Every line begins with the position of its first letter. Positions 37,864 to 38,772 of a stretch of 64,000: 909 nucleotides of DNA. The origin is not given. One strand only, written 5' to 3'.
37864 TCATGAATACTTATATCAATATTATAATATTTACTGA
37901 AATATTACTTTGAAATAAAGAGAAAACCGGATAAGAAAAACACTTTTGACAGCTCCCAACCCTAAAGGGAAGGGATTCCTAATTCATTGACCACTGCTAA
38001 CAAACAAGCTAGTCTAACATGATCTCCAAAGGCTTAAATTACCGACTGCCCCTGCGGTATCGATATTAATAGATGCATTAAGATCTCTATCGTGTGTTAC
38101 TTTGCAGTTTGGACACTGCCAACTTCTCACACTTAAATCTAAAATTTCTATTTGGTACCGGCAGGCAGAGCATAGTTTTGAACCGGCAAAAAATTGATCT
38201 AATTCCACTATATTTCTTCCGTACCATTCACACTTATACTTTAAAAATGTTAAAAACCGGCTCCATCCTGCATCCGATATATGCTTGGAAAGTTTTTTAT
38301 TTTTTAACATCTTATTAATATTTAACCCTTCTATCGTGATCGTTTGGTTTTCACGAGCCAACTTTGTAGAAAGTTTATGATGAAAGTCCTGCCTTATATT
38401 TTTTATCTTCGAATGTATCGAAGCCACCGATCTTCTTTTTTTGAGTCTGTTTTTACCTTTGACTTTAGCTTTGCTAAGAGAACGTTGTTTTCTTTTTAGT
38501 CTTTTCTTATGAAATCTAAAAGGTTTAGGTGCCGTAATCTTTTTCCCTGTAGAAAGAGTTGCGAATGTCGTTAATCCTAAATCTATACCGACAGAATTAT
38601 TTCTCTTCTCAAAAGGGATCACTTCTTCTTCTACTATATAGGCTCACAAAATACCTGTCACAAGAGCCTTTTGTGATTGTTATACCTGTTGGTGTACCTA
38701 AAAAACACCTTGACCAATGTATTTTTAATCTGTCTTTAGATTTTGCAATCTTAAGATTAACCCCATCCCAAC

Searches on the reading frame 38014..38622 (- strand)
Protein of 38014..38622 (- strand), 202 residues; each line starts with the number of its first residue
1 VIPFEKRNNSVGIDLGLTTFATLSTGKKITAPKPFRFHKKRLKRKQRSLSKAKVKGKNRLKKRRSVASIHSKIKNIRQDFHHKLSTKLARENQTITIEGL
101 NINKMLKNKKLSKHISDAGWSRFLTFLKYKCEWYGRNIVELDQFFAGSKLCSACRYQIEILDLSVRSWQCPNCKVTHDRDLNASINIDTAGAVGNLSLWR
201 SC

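Call 10: search_protein_families(library=pfam, proteins=[window:38014-38622:-], max_evalue=0.01)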
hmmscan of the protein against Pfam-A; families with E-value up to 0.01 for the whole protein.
window:38014-38622:- (202 aa): 2 families
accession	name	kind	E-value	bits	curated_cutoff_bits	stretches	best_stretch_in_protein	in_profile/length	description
PF01385.25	OrfB_IS605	-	1.3e-27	96.8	30.5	1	5-108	13-119/120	Probable transposase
PF07282.18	Cas12f1-like_TNB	-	1.7e-22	79.7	26.3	1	120-187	1-60/60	Cas12f1-like, TNB domain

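Call 50: find_related_loci(query=window:38014-38622:-, collection=metagenome_contigs, flank=3000)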
Query window:38014-38622:- (202 aa) in metagenome_contigs; peptide patterns used: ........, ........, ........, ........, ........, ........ (x = any residue, [..] = any of these).
441 stretches matched a pattern; 1 encode a relative of the query (tblastn E <= 1e-3); 1 distinct loci.
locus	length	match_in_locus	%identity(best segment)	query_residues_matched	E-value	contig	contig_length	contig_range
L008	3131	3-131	56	150-191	2e-11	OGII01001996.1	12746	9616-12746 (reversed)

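Call 52: find_homologous_proteins(query=window:38014-38622:-, max_evalue=1e-10)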
Query window:38014-38622:- (202 aa): 429 proteins with E <= 1e-10 among 612 candidates; the best 120 are listed.
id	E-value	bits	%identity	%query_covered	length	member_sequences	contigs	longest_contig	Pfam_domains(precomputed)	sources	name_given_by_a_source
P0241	1.6e-58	216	54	91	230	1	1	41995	PF01385.26,PF07282.19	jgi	jgi:putative transposase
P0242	2.2e-58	215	52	94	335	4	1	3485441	PF01385.26,PF07282.19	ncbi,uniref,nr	ncbi:RNA-guided endonuclease TnpB family protein [Synechocystis sp. PCC 6714]|uniref:RNA-guided endo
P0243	7.7e-57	210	53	95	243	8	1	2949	PF01385.26,PF07282.19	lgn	-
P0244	1.8e-56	209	52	91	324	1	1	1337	PF01385.26,PF07282.19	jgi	jgi:putative transposase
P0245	2.6e-56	208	52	91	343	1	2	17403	PF01385.26,PF07282.19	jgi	jgi:putative transposase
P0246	9.5e-56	207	55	90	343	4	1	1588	PF01385.26,PF07282.19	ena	-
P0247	1.0e-55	206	52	94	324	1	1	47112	PF01385.26,PF07282.19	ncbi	-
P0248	1.6e-55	206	53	94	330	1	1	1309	PF01385.26,PF07282.19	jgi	jgi:putative transposase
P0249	3.3e-55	205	55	84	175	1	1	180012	PF01385.26,PF07282.19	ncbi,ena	-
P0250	7.5e-55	204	55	91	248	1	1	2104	PF01385.26,PF07282.19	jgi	-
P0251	1.9e-54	202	48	93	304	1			PF01385.26,PF07282.19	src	-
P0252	8.1e-54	200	50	94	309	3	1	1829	PF01385.26,PF07282.19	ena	-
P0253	1.1e-53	200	52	88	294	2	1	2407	PF01385.26,PF07282.19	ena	-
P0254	1.2e-53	200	48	93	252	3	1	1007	PF01385.26,PF07282.19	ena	-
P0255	1.5e-53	199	50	91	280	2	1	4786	PF01385.26,PF07282.19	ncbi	ncbi:MAG: RNA-guided endonuclease InsQ/TnpB family protein, partial [Cyanophyceae cyanobacterium]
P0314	8.1e-46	174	62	61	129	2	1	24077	PF01385.26,PF07282.19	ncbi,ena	-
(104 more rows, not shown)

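Call 54: find_encoding_contigs(protein=P0314, flank=5000, max_places=4)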
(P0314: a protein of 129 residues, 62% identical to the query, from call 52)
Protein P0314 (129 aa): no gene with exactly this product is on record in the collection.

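Call 55: find_encoding_contigs(protein=P0249, flank=5000, max_places=4)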
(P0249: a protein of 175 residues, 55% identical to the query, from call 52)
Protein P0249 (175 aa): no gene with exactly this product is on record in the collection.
